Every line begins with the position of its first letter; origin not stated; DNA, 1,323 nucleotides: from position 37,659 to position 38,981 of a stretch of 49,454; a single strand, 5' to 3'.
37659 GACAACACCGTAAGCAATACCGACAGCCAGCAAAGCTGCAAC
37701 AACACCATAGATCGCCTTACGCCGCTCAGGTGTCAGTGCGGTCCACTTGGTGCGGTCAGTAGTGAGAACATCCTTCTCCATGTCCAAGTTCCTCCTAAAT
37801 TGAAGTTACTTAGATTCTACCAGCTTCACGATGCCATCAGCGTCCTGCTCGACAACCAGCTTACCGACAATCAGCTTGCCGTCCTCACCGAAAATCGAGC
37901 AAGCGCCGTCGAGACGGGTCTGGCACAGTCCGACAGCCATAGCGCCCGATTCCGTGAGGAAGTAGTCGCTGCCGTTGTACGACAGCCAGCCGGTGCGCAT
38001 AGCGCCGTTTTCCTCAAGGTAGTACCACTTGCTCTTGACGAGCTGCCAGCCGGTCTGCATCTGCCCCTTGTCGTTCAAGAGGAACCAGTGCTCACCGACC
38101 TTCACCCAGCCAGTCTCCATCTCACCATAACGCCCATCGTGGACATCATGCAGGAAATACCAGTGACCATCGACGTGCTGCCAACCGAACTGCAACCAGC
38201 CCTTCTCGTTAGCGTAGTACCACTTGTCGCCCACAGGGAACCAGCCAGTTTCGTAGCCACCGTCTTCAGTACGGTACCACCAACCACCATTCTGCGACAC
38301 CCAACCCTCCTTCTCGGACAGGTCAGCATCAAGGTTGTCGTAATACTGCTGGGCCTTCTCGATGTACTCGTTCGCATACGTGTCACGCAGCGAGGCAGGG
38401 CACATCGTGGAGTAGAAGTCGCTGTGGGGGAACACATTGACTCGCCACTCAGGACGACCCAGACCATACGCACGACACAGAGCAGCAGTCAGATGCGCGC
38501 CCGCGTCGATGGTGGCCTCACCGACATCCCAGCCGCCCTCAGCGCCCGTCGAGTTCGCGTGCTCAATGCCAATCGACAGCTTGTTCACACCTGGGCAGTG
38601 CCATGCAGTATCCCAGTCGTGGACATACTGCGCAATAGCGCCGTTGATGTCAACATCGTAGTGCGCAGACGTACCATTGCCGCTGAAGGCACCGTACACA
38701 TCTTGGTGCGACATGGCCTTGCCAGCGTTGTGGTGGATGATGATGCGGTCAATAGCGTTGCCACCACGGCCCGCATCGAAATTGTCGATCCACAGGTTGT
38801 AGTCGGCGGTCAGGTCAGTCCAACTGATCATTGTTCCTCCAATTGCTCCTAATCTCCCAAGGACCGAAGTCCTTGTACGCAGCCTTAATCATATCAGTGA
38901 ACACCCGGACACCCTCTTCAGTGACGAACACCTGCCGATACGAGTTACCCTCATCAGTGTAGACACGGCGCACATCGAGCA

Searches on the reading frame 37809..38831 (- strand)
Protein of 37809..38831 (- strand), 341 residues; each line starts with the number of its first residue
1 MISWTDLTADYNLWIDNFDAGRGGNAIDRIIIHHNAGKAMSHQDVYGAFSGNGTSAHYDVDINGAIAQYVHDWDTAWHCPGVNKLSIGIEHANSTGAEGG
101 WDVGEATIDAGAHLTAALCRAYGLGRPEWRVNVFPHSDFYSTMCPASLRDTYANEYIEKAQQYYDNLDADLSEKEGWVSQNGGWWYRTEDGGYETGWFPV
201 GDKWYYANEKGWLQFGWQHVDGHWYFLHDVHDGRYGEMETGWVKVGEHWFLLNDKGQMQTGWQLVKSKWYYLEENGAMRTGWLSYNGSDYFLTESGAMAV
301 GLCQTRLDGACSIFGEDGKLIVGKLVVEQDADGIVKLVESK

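Call 41: search_protein_families(library=phrogs, proteins=[window:37809-38831:-], max_evalue=0.00001)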
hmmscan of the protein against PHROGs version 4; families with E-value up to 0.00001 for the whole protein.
window:37809-38831:- (341 aa): 14 families
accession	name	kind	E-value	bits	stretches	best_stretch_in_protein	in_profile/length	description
phrog_14048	-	lysis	6.5e-43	148.5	1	4-175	3-184/305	endolysin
phrog_19265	-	unknown function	5.1e-33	116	1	16-172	13-161/293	-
phrog_6745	-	lysis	6.6e-24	85.5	2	238-319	269-351/396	endolysin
phrog_7854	-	lysis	1.1e-23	85.3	2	234-299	126-192/304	endolysin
phrog_7698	-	lysis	2.5e-23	84.4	1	18-159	15-152/316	endolysin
phrog_833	-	lysis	1e-19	72.3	1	21-167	24-173/294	endolysin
phrog_31359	-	unknown function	6.8e-19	69.4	1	214-310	52-139/260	-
phrog_1794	-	lysis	1.3e-17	65.2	1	20-236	49-253/336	amidase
phrog_670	-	lysis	2.3e-14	54.2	1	18-147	103-235/596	endolysin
phrog_1493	-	lysis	3.1e-14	53.9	1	25-153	32-165/394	endolysin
phrog_37818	-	unknown function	4.3e-12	47.3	0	259-301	74-116/287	-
phrog_9611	-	lysis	4e-10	40.7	1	29-169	25-174/246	endolysin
phrog_35892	-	unknown function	6.5e-09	35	0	239-298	1124-1180/1181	-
phrog_3088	-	lysis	2.4e-08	35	1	29-171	26-167/248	amidase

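Call 60: search_dna_similar(query=window:37809-38831:-, collection=phages, mode=protein, max_rows=15)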
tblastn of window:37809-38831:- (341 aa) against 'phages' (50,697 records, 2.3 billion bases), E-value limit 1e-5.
Records with a match: 362; places in all: 377; records where one place covers at least 80% of the query: 3.
Best place of each record, by identity: <60% 362.
By first word of the organism name: Streptococcus 168; Enterococcus 101; Gordonia 35; Corynebacterium 10; Leuconostoc 10; Bacteriophage 7; Streptomyces 7; Propionibacterium 5; Clostridium 5; Eggerthella 3; and 7 more.
By host as written in the record: Gordonia terrae 3612 29; - 24; Enterococcus faecalis 21; Enterococcus sp. 10; Enterococcus faecium 9; Streptococcus mitis 8; Enterococcus faecalis strain Sorialis 7; Enterococcus faecalis strain AH7 6; and 170 more.
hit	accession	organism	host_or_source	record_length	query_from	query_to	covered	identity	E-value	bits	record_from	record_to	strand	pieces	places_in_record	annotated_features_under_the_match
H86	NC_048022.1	Eggerthella phage PMBT5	Eggerthella lenta DSM 15644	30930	2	332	97%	43.4%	8e-71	244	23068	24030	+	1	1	endolysin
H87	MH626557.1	Eggerthella phage PMBT5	Eggerthella lenta DSM 15644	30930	2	332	97%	43.4%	8e-71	244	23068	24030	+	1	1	amidase endolysin-dextran sucrase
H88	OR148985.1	Caudovirus D_HF4_2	Homo sapiens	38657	1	167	49%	49.4%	3e-39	153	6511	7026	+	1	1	N-acetylmuramoyl-L-alanine amidase | hypothetical protein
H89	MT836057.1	Bacteriophage sp.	human fecal samples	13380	1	167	49%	48.2%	1e-37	148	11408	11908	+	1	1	record has no annotation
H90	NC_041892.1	Propionibacterium phage B3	Propionibacterium freudenreichii TL110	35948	2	165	48%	49.1%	4e-39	153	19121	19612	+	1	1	24: endolysin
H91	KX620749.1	Propionibacterium phage B3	Propionibacterium freudenreichii TL110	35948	2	165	48%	49.1%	4e-39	153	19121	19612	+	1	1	24: endolysin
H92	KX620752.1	Propionibacterium phage E1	Propionibacterium freudenreichii TL110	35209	2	165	48%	48.5%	1e-38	151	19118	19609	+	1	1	24: endolysin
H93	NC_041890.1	Propionibacterium phage Anatole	Propionibacterium freudenreichii TL110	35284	2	165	48%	48.5%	1e-38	151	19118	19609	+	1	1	24: endolysin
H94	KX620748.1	Propionibacterium phage Anatole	Propionibacterium freudenreichii TL110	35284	2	165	48%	48.5%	1e-38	151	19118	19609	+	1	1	24: endolysin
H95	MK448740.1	Streptococcus phage Javan367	Streptococcus oralis U-o11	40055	18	299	83%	27.8%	6e-18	91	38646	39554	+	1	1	lysin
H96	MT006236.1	Bifidobacterium phage BitterVaud1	Bifidobacterium asteroides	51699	1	167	49%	45.3%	1e-34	139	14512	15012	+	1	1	hypothetical protein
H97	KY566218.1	Corynebacterium phage LGCM-VI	Corynebacterium pseudotuberculosis 31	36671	3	166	48%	45.0%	1e-28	122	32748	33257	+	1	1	teichoic acid phosphorylcholine esterase/choline binding protein E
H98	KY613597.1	Corynebacterium phage LGCM-V2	Corynebacterium pseudotuberculosis ...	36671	3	166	48%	45.0%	1e-28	122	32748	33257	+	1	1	teichoic acid phosphorylcholine esterase/choline binding protein E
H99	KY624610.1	Corynebacterium phage LGCM-V3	Corynebacterium pseudotuberculosis ...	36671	3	166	48%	45.0%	1e-28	122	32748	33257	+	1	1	teichoic acid phosphorylcholine esterase/choline binding protein E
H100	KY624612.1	Corynebacterium phage LGCM-V6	Corynebacterium pseudotuberculosis ...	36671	3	166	48%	45.0%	1e-28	122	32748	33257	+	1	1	teichoic acid phosphorylcholine esterase/choline binding protein E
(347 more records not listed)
